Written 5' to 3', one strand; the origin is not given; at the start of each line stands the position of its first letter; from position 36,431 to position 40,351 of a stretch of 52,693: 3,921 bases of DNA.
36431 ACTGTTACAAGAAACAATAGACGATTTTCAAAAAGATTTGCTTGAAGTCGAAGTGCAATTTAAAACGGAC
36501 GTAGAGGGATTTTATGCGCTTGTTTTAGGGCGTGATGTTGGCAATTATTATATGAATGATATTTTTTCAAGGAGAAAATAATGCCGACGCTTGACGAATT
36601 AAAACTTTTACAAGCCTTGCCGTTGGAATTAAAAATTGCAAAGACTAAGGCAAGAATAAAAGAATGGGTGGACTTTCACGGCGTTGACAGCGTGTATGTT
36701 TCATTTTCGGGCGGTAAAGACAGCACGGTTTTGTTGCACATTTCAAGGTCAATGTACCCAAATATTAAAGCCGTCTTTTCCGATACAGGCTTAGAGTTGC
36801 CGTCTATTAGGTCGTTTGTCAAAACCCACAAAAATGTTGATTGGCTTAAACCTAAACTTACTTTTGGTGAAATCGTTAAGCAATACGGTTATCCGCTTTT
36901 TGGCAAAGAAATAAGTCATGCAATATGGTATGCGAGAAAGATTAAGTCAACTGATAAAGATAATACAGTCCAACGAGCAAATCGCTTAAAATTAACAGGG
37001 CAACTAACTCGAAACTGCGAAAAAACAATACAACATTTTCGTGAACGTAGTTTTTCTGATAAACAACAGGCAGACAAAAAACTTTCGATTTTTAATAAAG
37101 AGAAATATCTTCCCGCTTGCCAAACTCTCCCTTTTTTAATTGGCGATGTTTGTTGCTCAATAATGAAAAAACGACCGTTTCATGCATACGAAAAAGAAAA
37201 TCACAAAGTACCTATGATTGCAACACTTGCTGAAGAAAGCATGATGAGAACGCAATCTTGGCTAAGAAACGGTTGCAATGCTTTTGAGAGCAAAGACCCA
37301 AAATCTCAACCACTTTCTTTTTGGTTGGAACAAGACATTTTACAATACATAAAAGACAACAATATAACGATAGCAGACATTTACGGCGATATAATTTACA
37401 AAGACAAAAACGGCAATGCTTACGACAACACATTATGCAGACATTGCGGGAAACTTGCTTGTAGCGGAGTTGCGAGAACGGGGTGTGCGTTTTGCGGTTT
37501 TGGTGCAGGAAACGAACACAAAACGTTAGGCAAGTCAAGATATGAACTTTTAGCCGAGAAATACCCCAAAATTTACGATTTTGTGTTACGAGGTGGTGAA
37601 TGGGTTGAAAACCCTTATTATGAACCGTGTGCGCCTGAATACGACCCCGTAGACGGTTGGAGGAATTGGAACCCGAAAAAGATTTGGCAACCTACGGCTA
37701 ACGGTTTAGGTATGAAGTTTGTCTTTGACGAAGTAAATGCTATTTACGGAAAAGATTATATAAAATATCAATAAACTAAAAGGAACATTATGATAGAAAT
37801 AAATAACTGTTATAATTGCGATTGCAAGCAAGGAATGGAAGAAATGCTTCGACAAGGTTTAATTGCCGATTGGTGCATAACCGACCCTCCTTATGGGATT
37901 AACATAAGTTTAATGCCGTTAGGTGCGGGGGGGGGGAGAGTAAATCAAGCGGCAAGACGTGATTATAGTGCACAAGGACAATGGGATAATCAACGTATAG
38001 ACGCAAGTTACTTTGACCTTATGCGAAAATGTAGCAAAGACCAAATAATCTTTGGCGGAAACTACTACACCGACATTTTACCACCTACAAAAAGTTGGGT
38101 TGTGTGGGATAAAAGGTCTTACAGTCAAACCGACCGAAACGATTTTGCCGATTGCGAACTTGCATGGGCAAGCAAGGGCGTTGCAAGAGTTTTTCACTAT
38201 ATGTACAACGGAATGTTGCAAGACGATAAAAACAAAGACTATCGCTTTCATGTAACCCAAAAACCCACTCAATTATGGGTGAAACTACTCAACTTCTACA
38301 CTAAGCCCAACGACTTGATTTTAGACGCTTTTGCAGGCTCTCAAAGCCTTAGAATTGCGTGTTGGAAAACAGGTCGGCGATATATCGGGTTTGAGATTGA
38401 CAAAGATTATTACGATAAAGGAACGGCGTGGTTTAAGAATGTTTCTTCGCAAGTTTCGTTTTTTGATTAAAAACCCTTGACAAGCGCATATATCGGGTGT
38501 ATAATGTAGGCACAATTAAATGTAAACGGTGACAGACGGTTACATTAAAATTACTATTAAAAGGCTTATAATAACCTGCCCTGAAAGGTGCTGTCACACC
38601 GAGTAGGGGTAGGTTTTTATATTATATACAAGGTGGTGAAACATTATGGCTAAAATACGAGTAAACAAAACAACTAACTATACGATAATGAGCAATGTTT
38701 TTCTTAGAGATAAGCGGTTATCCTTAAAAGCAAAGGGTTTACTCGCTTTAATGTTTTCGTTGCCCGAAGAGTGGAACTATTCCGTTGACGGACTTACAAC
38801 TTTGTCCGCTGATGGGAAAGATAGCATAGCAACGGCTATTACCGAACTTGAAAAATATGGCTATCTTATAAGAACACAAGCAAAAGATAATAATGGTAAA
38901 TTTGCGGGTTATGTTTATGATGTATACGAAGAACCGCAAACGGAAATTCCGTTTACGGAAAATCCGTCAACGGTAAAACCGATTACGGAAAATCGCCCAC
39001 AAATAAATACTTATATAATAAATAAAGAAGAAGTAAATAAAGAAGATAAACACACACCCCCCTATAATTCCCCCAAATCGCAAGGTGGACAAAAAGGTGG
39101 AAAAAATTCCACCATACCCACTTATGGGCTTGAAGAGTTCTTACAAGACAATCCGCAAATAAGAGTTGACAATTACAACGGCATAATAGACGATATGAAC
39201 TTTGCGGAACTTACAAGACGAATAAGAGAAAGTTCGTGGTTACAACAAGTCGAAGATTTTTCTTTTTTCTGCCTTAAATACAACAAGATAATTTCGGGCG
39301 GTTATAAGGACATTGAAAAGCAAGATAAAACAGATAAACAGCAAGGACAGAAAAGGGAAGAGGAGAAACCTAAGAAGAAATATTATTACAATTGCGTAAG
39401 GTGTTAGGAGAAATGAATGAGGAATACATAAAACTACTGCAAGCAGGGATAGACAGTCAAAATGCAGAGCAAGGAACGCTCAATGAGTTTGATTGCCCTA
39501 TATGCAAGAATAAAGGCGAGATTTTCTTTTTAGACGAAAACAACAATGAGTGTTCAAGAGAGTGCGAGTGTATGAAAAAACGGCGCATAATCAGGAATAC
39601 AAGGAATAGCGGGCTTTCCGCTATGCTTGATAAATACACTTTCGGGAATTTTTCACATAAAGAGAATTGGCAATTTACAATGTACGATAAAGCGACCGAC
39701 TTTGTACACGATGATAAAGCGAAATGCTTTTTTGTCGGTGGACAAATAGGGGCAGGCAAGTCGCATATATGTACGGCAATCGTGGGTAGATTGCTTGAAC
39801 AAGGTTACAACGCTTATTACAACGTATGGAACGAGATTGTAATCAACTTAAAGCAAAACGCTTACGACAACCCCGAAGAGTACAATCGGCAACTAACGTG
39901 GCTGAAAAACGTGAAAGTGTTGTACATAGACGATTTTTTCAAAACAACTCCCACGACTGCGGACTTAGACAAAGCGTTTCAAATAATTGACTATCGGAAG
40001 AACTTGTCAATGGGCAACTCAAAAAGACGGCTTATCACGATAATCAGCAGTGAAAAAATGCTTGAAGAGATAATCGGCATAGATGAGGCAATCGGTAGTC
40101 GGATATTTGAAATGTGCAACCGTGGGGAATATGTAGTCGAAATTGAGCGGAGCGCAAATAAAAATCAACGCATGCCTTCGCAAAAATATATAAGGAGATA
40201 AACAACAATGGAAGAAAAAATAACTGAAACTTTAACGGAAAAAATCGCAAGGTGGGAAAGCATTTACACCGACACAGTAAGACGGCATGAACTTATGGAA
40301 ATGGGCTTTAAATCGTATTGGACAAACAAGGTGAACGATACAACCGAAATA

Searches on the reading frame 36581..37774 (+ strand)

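Call 41: search_protein_families(library=pfam, proteins=[window:36581-37774:+], max_evalue=0.001)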
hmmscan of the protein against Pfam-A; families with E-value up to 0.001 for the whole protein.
window:36581-37774:+ (397 aa): 1 family
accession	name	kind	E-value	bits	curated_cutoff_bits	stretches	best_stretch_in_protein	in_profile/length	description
PF01507.26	PAPS_reduct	-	7e-14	52.6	22.5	2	38-84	2-48/175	Phosphoadenosine phosphosulfate reductase domain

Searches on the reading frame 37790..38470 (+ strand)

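Call 41: search_protein_families(library=pfam, proteins=[window:37790-38470:+], max_evalue=0.001)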
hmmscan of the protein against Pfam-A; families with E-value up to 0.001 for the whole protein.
window:37790-38470:+ (226 aa): 1 family
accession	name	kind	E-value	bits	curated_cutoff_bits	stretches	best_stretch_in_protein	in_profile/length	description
PF01555.25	N6_N4_Mtase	-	2.9e-20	73.6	26.7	1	140-209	147-217/221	DNA methylase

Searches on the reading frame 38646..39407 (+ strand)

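Call 41: search_protein_families(library=pfam, proteins=[window:38646-39407:+], max_evalue=0.001)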
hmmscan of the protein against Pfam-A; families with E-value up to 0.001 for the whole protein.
window:38646-39407:+ (253 aa): 1 family
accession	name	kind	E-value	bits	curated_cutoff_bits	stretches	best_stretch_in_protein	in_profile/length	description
PF13730.12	HTH_36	-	7.5e-10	38.9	25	1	24-74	2-55/55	Helix-turn-helix domain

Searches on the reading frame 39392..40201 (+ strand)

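Call 41: search_protein_families(library=pfam, proteins=[window:39392-40201:+], max_evalue=0.001)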
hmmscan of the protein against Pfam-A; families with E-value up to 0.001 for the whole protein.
window:39392-40201:+ (269 aa): 2 families
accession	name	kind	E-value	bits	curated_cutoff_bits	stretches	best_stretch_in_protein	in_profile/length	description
PF01695.23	IstB_IS21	-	3e-08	33.9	24.1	1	57-203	40-183/238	IstB-like ATP binding protein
PF20720.3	nSTAND3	-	2e-05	24.8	27.2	1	98-252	7-138/155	Novel STAND NTPase 3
